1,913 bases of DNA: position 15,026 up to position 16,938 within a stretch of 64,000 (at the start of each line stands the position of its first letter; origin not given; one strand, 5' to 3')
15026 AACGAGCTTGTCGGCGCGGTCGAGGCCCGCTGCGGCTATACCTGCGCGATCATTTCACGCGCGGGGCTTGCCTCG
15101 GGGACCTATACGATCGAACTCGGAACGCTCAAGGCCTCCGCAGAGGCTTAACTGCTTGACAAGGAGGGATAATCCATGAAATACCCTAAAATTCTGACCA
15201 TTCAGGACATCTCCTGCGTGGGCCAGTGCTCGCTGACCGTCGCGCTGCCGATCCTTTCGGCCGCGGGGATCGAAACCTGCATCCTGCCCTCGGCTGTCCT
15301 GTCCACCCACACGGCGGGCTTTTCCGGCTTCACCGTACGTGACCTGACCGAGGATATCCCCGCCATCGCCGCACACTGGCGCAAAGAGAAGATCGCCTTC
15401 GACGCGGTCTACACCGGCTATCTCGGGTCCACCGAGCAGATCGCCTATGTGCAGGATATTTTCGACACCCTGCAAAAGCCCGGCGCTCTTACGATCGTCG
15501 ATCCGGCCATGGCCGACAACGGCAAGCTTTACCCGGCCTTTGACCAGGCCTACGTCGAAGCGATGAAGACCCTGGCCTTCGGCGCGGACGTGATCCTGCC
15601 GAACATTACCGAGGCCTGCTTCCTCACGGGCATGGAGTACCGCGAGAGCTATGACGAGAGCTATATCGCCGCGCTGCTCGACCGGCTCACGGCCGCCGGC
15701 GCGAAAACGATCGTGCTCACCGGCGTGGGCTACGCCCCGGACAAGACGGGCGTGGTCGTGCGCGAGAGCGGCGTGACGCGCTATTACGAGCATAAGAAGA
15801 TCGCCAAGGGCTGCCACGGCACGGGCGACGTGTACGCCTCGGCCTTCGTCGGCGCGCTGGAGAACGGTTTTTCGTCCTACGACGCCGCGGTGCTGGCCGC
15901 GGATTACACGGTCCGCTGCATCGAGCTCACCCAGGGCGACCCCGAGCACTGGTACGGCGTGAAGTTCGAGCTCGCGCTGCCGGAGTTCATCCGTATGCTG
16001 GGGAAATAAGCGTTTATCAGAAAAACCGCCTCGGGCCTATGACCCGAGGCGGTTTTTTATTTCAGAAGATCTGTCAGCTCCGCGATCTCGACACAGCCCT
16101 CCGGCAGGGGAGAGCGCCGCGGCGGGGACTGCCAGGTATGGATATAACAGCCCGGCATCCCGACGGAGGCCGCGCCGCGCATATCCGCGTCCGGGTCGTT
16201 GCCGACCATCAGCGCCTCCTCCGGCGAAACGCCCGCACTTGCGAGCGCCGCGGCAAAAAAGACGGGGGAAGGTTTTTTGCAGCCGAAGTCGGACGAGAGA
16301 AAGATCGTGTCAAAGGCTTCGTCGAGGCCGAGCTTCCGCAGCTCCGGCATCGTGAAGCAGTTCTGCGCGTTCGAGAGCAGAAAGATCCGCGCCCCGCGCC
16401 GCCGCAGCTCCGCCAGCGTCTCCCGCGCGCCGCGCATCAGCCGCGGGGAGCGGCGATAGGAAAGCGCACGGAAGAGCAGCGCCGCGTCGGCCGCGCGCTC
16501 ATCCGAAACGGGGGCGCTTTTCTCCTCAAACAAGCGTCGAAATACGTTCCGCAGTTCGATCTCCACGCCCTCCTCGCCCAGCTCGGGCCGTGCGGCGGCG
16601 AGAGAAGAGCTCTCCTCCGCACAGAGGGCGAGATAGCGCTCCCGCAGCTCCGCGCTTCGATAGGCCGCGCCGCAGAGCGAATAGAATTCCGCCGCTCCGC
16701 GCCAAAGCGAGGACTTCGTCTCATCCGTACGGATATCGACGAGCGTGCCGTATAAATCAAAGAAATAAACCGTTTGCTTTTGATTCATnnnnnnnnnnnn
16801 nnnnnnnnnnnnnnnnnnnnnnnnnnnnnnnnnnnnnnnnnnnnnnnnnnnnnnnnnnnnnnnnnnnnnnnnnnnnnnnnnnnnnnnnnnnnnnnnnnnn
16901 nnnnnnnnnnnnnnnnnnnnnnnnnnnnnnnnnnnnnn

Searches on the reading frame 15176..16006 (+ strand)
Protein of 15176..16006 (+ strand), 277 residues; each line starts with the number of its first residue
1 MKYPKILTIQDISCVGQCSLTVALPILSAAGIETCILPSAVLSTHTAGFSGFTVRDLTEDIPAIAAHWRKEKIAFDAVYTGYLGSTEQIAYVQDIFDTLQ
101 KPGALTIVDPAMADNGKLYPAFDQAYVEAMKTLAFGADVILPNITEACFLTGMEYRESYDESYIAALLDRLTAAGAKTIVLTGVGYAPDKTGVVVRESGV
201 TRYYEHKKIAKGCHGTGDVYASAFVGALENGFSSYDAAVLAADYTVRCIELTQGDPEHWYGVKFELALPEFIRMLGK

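Call 20: search_protein_families(library=pfam, proteins=[window:15176-16006:+], max_evalue=0.001)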
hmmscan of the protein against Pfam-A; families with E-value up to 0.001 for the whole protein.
window:15176-16006:+ (277 aa): 2 families
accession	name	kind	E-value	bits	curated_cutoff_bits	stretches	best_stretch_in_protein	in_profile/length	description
PF08543.17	Phos_pyr_kin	-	7.3e-21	75.1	27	1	70-250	56-233/246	Phosphomethylpyrimidine kinase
PF00294.29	PfkB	-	0.00037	20.4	25.8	1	109-241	167-282/302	pfkB family carbohydrate kinase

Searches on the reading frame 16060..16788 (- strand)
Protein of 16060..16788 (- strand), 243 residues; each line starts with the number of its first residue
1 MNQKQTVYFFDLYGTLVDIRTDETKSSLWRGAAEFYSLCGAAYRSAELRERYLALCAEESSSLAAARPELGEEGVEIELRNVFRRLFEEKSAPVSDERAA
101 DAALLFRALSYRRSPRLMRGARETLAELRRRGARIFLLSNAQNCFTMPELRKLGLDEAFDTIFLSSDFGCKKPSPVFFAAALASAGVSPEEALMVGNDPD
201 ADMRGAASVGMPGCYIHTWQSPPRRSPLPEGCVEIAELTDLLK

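Call 20: search_protein_families(library=pfam, proteins=[window:16060-16788:-], max_evalue=0.001)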
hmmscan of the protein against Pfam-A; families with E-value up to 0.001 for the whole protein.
window:16060-16788:- (243 aa): 5 families
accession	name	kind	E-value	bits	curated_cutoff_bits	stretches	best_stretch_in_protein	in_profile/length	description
PF00702.32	Hydrolase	-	2.5e-23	83.9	26.4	1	7-210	3-191/191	haloacid dehalogenase-like hydrolase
PF13419.12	HAD_2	-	2.1e-17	64.3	23.8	1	73-212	39-174/178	Haloacid dehalogenase-like hydrolase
PF13242.12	Hydrolase_like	-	1e-09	38.6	22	1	170-218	2-50/75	HAD-hyrolase-like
PF12710.13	HAD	-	1.1e-06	29.6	27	1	9-161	2-130/189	haloacid dehalogenase-like hydrolase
PF13344.12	Hydrolase_6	-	8.7e-05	22.9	27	1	115-167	13-68/101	Haloacid dehalogenase-like hydrolase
